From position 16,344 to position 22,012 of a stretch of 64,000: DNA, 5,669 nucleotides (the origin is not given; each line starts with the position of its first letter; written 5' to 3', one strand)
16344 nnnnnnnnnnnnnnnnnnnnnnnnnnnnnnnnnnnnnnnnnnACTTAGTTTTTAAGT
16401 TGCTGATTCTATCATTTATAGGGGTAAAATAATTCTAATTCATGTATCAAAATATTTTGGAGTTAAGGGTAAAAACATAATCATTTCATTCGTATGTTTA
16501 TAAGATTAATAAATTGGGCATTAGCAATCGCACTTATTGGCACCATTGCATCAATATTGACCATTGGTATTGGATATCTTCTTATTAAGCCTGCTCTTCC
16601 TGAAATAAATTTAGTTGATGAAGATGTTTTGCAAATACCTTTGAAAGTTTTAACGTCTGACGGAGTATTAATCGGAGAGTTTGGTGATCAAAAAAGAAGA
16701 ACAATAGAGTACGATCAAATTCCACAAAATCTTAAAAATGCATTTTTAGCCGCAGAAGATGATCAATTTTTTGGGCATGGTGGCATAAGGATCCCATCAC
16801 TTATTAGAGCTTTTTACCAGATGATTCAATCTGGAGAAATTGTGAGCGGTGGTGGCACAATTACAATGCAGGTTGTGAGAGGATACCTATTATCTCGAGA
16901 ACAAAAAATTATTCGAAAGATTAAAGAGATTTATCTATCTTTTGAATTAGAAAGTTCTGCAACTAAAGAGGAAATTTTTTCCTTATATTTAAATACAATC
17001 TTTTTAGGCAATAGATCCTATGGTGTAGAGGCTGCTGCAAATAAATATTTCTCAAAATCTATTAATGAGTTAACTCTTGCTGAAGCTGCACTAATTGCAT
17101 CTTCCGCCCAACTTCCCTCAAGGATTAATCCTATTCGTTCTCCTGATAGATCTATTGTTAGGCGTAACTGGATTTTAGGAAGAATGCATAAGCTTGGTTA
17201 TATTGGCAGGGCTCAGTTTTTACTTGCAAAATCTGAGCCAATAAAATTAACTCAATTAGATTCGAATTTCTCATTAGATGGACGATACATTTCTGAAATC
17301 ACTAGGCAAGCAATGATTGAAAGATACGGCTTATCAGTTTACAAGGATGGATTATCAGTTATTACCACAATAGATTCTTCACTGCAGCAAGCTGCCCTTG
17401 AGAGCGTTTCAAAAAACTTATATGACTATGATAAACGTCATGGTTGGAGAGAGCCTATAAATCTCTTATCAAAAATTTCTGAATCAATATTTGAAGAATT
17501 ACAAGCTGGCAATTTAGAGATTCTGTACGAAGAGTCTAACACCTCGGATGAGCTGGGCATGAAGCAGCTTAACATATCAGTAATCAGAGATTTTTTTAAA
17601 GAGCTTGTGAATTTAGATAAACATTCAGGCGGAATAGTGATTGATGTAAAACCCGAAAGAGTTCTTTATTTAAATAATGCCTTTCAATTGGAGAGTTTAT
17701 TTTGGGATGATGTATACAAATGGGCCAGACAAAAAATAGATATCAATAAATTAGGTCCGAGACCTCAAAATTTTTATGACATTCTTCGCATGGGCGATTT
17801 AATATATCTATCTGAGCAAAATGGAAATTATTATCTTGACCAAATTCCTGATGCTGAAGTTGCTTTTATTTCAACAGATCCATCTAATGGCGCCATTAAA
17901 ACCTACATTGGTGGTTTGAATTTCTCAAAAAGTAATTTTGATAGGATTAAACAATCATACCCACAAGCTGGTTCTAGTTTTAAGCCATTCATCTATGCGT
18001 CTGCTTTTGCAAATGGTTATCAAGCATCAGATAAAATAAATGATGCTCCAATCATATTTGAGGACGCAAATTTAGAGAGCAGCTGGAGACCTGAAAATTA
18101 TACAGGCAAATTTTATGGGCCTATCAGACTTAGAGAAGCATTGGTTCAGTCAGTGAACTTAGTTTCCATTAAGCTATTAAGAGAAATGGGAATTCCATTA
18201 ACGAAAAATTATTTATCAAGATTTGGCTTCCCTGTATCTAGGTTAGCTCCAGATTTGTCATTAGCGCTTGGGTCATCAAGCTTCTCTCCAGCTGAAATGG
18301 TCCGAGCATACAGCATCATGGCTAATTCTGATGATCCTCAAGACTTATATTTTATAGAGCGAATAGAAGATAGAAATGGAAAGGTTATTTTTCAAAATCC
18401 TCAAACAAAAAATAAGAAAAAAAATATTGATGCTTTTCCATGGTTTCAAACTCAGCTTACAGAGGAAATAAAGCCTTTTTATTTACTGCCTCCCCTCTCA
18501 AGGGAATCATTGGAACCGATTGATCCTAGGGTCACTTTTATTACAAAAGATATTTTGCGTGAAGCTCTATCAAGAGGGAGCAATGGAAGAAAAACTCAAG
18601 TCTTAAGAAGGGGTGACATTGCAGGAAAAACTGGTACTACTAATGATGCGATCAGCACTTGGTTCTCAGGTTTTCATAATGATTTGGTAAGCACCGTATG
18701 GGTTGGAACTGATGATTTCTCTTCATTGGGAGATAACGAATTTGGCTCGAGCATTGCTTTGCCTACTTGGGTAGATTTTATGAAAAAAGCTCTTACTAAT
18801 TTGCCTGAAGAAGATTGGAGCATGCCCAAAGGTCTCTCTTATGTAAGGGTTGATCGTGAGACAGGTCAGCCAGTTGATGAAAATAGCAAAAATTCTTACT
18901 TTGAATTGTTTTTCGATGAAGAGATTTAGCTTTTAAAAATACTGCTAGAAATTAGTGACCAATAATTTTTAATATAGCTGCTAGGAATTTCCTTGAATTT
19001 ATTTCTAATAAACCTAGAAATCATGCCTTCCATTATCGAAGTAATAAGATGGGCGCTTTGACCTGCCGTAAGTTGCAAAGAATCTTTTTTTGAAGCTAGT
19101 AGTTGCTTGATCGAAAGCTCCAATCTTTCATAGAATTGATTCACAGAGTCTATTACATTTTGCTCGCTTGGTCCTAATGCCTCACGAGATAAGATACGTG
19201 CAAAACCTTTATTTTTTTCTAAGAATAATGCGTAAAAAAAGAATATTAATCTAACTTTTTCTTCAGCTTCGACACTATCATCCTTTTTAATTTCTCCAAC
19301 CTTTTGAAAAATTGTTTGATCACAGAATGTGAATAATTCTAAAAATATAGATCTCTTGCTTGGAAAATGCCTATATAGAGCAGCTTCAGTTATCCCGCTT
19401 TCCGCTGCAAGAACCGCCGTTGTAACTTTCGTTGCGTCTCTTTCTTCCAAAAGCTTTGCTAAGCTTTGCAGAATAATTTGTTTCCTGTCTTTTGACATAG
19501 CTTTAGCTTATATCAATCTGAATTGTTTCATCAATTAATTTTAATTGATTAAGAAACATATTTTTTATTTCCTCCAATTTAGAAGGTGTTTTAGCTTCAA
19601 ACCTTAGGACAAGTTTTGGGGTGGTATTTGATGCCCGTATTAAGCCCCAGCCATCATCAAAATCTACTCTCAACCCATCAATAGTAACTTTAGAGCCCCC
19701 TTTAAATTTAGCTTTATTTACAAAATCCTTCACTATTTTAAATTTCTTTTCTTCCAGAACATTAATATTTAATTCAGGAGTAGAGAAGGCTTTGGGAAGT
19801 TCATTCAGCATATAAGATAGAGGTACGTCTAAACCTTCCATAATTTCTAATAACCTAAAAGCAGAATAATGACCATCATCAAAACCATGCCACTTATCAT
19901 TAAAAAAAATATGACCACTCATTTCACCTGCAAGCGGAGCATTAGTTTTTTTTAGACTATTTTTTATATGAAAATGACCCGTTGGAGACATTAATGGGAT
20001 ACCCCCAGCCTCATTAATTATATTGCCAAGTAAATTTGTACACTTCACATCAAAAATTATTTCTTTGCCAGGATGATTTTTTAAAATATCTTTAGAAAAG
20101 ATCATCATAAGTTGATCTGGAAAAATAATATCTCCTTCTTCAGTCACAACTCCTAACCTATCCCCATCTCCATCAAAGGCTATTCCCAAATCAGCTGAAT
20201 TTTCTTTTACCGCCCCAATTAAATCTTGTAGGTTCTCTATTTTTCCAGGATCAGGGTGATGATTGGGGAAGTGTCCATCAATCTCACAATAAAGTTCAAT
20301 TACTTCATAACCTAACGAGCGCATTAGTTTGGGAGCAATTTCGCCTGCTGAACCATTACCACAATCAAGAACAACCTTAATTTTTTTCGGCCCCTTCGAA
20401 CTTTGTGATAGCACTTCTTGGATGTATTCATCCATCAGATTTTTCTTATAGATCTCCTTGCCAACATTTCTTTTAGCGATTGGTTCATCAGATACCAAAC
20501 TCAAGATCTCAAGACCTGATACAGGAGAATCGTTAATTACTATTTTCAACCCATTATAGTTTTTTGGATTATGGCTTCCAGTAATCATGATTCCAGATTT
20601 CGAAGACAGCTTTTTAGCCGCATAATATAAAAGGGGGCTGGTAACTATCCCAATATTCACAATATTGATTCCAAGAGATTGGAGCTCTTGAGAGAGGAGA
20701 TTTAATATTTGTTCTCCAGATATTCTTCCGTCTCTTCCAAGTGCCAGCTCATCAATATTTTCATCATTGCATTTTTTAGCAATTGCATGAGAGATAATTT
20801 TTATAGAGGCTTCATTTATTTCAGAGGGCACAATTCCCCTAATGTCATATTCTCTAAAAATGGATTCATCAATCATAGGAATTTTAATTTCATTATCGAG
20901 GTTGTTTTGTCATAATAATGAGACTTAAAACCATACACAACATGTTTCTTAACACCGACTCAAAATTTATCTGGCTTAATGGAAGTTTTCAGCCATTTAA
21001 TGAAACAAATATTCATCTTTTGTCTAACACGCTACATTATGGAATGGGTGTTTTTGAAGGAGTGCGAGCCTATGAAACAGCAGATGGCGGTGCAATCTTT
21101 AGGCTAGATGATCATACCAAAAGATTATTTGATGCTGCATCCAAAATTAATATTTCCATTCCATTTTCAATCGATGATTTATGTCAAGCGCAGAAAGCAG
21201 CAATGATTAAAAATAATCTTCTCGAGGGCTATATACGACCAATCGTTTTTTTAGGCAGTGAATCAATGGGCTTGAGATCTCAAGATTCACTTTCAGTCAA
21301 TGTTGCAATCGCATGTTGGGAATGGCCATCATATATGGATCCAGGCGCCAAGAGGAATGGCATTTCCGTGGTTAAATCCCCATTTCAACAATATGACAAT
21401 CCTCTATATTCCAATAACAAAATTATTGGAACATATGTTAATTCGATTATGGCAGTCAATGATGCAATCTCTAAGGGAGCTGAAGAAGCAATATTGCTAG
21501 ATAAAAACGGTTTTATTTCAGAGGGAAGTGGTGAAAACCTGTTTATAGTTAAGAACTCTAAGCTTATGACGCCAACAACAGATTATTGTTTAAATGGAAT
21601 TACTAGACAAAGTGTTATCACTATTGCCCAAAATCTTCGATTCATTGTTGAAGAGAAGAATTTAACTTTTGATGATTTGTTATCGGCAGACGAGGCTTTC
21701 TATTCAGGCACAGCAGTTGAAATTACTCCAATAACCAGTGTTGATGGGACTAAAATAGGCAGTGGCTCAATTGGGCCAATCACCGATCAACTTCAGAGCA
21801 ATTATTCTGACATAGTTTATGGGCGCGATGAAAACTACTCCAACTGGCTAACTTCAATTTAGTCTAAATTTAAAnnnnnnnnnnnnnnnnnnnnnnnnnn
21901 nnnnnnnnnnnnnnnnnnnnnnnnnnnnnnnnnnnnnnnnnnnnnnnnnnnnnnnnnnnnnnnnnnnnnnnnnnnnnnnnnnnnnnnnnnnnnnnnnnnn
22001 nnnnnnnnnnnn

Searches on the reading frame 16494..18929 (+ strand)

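Call 33: search_protein_families(library=ncbifam, proteins=[window:16494-18929:+], max_evalue=1e-10)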
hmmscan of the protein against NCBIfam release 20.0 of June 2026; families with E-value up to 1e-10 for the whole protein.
window:16494-18929:+ (811 aa): 13 families
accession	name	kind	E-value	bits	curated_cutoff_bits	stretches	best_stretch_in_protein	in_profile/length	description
NF008643.0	PRK11636.1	equivalog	1.9e-171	572.3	1263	3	10-336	12-334/850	peptidoglycan glycosyltransferase/peptidoglycan DD-transpeptidase MrcA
TIGR02074.1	PBP_1a_fam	subfamily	4.1e-147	491.2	508.75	1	67-768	1-534/535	PBP1A family penicillin-binding protein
NF051885.1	tranpepglycosPbpC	equivalog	1.8e-117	393.6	900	3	5-310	12-315/632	multimodular transpeptidase-transglycosylase PbpC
TIGR02071.1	PBP_1b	equivalog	3.3e-94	316.5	717.75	3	65-315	144-398/729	penicillin-binding protein 1B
TIGR02073.1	PBP_1c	equivalog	4e-79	267.1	494.2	2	65-311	29-266/728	penicillin-binding protein 1C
NF007061.0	PRK09506.1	equivalog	2.6e-64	217.4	1120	2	66-311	209-458/825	bifunctional glycosyl transferase/transpeptidase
NF038276.1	strep_PBP2A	exception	9e-64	215.9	1100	2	45-300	73-331/716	penicillin-binding protein PBP2A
NF011423.0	PRK14850.1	equivalog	4.9e-62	210.4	1275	2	66-312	155-405/764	penicillin-binding protein 1b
NF038272.1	strep_PBP1A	exception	3.8e-55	187.4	1075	1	6-304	8-311/658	penicillin-binding protein PBP1A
NF008414.0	PRK11240.1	equivalog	1.7e-52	178.5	1121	2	52-254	45-249/774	peptidoglycan glycosyltransferase PbpC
NF038274.1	strep_PBP1B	exception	1.3e-40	139.4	1225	2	51-216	64-235/745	penicillin-binding protein PBP1B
TIGR02070.1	mono_pep_trsgly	equivalog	6.3e-34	117.4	182.65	1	68-234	55-221/224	monofunctional biosynthetic peptidoglycan transglycosylase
NF010008.0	PRK13481.1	equivalog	2.5e-32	112.2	270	1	66-243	78-261/269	glycosyltransferase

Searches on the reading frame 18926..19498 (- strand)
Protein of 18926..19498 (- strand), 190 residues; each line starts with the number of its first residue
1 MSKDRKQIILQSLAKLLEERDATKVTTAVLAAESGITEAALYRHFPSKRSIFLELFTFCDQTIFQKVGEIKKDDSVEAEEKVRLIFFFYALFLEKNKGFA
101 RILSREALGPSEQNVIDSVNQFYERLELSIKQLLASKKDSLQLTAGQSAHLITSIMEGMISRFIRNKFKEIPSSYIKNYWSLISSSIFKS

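Call 33: search_protein_families(library=ncbifam, proteins=[window:18926-19498:-], max_evalue=1e-10)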
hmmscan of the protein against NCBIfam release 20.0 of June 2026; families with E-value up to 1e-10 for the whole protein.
window:18926-19498:- (190 aa): 1 family
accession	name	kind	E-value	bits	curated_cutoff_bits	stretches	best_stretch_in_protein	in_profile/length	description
NF007015.0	PRK09480.1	equivalog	2.2e-45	154.7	120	1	3-185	9-194/197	nucleoid occlusion factor SlmA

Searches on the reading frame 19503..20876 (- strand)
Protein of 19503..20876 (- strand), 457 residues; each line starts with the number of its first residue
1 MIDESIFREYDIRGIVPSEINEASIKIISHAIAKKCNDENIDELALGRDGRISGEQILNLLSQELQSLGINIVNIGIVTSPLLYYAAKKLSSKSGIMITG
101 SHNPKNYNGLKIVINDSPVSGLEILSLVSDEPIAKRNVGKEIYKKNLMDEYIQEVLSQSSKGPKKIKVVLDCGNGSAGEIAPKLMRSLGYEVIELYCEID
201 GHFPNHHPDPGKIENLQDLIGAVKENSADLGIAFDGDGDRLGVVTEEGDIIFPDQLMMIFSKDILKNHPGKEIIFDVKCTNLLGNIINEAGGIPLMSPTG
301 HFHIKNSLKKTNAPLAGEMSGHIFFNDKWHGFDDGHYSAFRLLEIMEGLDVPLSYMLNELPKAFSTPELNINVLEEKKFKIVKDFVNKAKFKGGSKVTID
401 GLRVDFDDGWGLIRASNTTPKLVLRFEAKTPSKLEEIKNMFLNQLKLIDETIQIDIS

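Call 33: search_protein_families(library=ncbifam, proteins=[window:19503-20876:-], max_evalue=1e-10)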
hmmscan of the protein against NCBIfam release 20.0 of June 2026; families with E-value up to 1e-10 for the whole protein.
window:19503-20876:- (457 aa): 5 families
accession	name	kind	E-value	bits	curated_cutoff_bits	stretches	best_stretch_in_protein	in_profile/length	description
NF046027.1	PhglucPhmanMutPgmG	equivalog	1.9e-138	461.9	600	1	3-447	6-452/460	phosphoglucomutase/phosphomannomutase PgmG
TIGR03990.1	Arch_GlmM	equivalog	1.9e-103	346.8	439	1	6-443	3-442/444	phosphoglucosamine mutase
NF007088.0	PRK09542.1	equivalog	2.4e-82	277.4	618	1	5-444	10-452/456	phosphomannomutase/phosphoglucomutase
TIGR01455.1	glmM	equivalog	4.1e-55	187.3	447.55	1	38-390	36-393/442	phosphoglucosamine mutase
NF011943.0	PRK15414.1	subfamily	1.3e-52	179.3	801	1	5-442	5-450/456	phosphomannomutase CpsG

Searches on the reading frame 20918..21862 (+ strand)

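Call 33: search_protein_families(library=ncbifam, proteins=[window:20918-21862:+], max_evalue=1e-10)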
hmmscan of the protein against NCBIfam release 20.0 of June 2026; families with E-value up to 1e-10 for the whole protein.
window:20918-21862:+ (314 aa): 16 families
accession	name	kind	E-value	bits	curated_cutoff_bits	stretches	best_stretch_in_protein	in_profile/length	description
NF005146.0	PRK06606.1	equivalog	2.4e-108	361.7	279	1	13-314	4-306/307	branched-chain amino acid transaminase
TIGR01122.1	ilvE_I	equivalog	4.2e-107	357.7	245.55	1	19-314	1-298/298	branched-chain-amino-acid transaminase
NF005726.0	PRK07544.1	equivalog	3.5e-74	249.6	396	1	16-303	11-291/295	branched-chain amino acid aminotransferase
NF006185.0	PRK08320.1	subfamily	8.2e-70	235.3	363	1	16-301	3-284/292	branched-chain amino acid aminotransferase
NF009126.0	PRK12479.1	equivalog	6.8e-54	183.1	518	1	15-300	3-284/299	branched-chain-amino-acid transaminase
TIGR01121.1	D_amino_aminoT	equivalog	6.3e-44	150.2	277.45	1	20-298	4-273/276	D-amino-acid transaminase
NF005209.0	PRK06680.1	subfamily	7.5e-44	149.7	320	1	16-299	3-280/286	D-amino-acid transaminase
NF009897.0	PRK13357.1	equivalog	5.9e-40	137.1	307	1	13-314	38-357/358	branched-chain amino acid aminotransferase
TIGR01123.1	ilvE_II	equivalog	8.6e-37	126.8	250.05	1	19-313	1-312/313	branched-chain-amino-acid transaminase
NF009066.0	PRK12400.1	equivalog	2.4e-36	125.7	538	1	29-301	20-283/290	D-amino-acid transaminase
NF005800.0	PRK07650.1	equivalog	1.6e-35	122.8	308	1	17-298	2-274/290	aminodeoxychorismate lyase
NF009896.0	PRK13356.1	equivalog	5.8e-34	117.5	262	1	15-296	7-279/287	branched-chain amino acid aminotransferase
TIGR03461.1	pabC_Proteo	equivalog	7.1e-27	94.3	176.85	1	28-279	6-249/262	aminodeoxychorismate lyase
NF004761.0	PRK06092.1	equivalog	8.4e-26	90.8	260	1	19-294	3-263/268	aminodeoxychorismate lyase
NF005888.0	PRK07849.1-3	equivalog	5.7e-21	74.7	273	1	27-280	24-274/298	aminodeoxychorismate lyase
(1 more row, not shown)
